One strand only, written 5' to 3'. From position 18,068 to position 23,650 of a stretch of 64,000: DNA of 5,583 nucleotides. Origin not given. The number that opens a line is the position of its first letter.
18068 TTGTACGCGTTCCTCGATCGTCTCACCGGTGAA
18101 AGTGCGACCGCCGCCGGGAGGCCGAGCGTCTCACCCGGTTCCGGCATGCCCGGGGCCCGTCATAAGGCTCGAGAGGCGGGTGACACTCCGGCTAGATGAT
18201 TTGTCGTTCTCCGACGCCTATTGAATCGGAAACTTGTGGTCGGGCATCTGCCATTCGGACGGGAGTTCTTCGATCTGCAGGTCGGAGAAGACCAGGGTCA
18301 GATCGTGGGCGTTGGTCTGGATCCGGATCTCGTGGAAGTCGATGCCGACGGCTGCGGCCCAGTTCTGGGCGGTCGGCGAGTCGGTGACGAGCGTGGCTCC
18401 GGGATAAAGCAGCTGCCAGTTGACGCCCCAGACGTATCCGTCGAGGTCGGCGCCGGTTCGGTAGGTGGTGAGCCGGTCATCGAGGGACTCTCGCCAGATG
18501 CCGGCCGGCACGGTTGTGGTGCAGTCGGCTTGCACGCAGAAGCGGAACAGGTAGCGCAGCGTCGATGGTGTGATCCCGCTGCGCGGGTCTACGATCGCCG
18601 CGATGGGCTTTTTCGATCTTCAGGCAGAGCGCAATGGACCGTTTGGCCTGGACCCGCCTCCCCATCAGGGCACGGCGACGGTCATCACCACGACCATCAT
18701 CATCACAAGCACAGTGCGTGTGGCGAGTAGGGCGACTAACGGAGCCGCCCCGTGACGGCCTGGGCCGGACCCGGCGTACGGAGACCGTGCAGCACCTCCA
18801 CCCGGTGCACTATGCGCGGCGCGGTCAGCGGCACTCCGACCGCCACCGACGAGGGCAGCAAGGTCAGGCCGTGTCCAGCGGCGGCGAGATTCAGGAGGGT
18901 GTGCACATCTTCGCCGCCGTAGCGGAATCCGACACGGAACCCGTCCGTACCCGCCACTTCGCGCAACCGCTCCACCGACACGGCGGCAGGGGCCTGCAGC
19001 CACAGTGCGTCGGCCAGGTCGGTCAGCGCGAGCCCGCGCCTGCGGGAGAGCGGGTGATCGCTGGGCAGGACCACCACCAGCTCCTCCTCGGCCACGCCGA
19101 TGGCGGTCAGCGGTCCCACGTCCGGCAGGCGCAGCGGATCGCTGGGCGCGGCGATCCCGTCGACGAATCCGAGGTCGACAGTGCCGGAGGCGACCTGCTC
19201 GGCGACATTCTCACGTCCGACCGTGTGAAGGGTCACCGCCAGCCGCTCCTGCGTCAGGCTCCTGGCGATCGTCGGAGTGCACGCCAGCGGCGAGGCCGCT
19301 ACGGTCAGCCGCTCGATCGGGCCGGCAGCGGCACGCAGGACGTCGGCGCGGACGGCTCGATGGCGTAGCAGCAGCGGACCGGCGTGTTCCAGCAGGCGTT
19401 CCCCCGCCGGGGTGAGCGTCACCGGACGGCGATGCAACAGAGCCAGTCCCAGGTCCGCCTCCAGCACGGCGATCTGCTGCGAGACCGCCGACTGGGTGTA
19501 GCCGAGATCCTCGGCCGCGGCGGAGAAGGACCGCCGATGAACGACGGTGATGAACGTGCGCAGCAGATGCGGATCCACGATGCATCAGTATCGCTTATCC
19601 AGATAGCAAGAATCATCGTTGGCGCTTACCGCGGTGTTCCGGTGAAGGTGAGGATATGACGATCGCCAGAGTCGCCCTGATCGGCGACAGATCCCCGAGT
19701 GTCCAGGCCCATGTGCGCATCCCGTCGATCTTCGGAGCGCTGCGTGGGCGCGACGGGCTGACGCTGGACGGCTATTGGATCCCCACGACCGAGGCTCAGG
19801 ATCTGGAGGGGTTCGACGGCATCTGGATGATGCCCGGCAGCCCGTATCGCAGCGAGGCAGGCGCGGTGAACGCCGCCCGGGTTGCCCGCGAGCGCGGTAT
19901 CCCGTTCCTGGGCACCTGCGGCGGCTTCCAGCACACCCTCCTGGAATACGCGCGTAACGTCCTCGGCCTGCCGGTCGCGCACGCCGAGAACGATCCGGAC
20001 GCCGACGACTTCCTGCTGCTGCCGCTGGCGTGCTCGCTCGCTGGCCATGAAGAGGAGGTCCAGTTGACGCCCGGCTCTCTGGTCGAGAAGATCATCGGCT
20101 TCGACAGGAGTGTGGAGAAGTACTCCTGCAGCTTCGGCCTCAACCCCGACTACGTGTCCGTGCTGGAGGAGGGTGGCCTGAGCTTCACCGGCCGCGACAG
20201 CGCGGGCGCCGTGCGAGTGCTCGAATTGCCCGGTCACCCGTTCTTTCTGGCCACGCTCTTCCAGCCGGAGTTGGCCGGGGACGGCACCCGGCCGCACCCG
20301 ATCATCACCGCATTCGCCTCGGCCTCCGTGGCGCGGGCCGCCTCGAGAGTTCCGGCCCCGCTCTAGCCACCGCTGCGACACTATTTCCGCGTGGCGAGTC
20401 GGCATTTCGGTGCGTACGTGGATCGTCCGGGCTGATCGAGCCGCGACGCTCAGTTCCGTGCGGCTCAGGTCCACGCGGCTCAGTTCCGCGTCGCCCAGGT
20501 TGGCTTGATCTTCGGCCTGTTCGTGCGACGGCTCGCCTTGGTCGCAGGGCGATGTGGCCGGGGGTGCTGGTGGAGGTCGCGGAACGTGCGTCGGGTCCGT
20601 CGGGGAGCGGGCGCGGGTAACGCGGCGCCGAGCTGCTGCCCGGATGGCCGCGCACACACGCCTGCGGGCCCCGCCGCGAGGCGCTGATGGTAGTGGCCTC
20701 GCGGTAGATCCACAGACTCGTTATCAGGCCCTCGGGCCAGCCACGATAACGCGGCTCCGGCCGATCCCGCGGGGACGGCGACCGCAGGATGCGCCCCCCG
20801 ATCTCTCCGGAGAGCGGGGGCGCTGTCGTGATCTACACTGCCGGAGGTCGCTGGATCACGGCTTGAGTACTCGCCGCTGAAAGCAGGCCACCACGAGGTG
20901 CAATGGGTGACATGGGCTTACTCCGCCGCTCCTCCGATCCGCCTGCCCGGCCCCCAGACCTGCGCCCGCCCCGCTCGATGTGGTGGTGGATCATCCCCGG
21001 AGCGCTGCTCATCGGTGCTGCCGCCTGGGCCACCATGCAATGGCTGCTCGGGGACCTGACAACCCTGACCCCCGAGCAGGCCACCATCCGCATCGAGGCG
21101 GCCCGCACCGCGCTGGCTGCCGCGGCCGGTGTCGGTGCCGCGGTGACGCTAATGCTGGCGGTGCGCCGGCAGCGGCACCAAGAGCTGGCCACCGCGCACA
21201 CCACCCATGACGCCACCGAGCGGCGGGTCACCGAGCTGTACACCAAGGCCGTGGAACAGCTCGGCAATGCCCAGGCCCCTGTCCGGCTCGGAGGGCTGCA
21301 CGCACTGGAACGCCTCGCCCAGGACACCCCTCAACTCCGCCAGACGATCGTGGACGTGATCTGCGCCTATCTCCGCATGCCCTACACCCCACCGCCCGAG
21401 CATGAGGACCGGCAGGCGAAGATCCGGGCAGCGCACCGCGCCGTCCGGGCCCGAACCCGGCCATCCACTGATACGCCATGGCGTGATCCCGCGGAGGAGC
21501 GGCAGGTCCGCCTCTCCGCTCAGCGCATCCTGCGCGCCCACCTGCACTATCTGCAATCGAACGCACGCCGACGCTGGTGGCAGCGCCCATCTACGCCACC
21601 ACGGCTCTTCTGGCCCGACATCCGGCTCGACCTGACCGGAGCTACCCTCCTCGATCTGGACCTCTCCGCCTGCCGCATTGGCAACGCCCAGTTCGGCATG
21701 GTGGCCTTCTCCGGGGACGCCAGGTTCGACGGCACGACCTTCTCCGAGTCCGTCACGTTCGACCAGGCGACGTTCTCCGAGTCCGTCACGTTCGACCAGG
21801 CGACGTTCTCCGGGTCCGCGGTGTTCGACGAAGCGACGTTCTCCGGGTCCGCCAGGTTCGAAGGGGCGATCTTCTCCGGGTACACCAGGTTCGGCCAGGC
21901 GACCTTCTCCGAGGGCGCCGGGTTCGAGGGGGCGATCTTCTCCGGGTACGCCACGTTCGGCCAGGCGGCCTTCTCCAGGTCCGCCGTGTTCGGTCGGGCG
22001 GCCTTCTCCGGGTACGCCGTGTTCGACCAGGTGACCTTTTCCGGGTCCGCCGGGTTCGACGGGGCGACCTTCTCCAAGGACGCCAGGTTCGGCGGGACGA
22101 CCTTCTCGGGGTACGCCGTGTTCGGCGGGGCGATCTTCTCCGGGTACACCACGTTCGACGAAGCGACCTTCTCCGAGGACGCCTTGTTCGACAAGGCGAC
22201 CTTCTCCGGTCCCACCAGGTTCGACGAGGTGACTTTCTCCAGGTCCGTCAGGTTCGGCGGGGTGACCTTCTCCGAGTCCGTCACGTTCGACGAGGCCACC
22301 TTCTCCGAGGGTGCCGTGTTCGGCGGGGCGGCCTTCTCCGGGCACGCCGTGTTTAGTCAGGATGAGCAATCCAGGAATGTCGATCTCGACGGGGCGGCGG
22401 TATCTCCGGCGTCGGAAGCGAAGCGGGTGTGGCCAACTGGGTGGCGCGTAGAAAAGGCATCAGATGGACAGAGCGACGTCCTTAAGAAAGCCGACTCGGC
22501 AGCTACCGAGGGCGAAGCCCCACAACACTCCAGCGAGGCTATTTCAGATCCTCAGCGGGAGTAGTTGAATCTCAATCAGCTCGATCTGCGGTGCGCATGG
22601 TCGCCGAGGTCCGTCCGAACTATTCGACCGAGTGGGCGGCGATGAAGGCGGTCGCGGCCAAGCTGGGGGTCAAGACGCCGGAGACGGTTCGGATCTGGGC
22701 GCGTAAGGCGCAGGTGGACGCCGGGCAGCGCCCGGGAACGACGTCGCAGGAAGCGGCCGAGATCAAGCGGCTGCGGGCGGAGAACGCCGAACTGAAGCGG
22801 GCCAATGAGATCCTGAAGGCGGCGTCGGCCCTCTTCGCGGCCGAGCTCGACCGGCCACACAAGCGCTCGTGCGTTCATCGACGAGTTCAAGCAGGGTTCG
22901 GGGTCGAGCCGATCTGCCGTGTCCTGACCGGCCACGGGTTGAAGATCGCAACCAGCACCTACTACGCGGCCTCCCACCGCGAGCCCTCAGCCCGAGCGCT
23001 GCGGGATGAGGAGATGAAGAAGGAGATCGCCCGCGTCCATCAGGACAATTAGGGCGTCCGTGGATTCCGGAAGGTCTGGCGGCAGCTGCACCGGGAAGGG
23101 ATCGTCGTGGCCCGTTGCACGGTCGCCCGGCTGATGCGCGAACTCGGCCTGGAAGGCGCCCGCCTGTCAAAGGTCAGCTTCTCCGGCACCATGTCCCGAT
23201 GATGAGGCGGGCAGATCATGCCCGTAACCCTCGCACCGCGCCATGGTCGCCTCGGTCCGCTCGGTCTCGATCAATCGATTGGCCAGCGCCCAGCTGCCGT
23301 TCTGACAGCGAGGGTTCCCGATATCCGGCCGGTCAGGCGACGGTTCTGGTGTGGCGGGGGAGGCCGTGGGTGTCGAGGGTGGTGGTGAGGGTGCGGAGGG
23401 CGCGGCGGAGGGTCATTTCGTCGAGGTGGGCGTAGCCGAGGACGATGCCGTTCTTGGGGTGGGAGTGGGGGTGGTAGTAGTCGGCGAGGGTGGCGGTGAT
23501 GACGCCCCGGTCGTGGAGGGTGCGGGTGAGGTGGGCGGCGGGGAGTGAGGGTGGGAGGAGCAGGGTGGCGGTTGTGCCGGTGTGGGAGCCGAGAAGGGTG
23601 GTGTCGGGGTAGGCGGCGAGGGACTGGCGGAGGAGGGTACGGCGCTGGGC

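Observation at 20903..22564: Membrane-anchored pentapeptide-repeat protein built from near-identical 10-aa (30-nt) tandem units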

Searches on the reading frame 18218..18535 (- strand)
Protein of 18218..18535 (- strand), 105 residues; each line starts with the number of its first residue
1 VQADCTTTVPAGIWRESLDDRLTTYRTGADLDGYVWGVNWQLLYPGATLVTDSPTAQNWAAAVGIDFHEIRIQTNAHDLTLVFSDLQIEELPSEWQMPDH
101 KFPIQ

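Call 90: search_protein_families(library=pfam, proteins=[window:18218-18535:-], max_evalue=0.001)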
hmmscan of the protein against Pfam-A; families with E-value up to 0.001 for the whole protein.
window:18218-18535:- (105 aa): 1 family
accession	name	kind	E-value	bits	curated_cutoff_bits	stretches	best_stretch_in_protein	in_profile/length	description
PF24712.1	YxiG_2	-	2.1e-45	154.8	27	1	2-95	57-150/156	YxiG-like protein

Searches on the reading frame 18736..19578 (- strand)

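Call 15: search_protein_families(library=pfam, proteins=[window:18736-19578:-], max_evalue=0.001)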
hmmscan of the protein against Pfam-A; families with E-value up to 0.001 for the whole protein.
window:18736-19578:- (280 aa): 2 families
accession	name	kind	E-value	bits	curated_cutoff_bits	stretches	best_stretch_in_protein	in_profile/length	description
PF00126.33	HTH_1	-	3.2e-22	78.7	26.6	1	5-60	3-60/60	Bacterial regulatory helix-turn-helix protein, lysR family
PF03466.25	LysR_substrate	-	5.5e-18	65.6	28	1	86-247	3-161/209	LysR substrate binding domain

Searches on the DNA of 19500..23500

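Call 92: search_rna_families(source=window, start=19500, end=23500, threshold=evalue, max_evalue=0.1)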
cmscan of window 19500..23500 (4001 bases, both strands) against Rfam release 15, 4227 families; matches with E-value up to 0.1: 1.
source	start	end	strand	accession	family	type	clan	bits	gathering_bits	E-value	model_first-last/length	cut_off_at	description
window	22827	22936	+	RF01497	ALIL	Cis-reg;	-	26.5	50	0.00043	1-117/117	no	ALIL pseudoknot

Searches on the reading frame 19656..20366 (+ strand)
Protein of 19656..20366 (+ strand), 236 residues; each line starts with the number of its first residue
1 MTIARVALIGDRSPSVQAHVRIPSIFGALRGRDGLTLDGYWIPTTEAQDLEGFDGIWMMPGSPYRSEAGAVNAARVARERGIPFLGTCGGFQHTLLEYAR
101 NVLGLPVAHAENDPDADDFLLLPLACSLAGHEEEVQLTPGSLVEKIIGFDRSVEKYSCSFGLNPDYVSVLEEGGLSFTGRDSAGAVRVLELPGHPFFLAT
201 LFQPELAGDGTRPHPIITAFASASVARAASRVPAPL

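Call 15: search_protein_families(library=pfam, proteins=[window:19656-20366:+], max_evalue=0.001)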
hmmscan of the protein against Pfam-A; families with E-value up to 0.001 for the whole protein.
window:19656-20366:+ (236 aa): 1 family
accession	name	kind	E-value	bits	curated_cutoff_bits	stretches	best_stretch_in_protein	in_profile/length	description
PF00117.34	GATase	-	4.3e-07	30.2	22.8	1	40-105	27-96/190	Glutamine amidotransferase class-I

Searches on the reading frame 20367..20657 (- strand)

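Call 59: search_protein_families(library=pfam, proteins=[window:20367-20657:-], max_evalue=1)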
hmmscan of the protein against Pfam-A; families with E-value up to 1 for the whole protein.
seq(97 aa): 2 families
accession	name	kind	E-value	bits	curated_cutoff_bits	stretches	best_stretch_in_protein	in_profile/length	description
PF12355.13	Dscam_C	-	0.00081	20.7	26.1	1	8-78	40-107/118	Down syndrome cell adhesion molecule C terminal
PF00805.28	Pentapeptide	-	0.064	13.3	20.2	1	51-70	10-29/40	Pentapeptide repeats (8 copies)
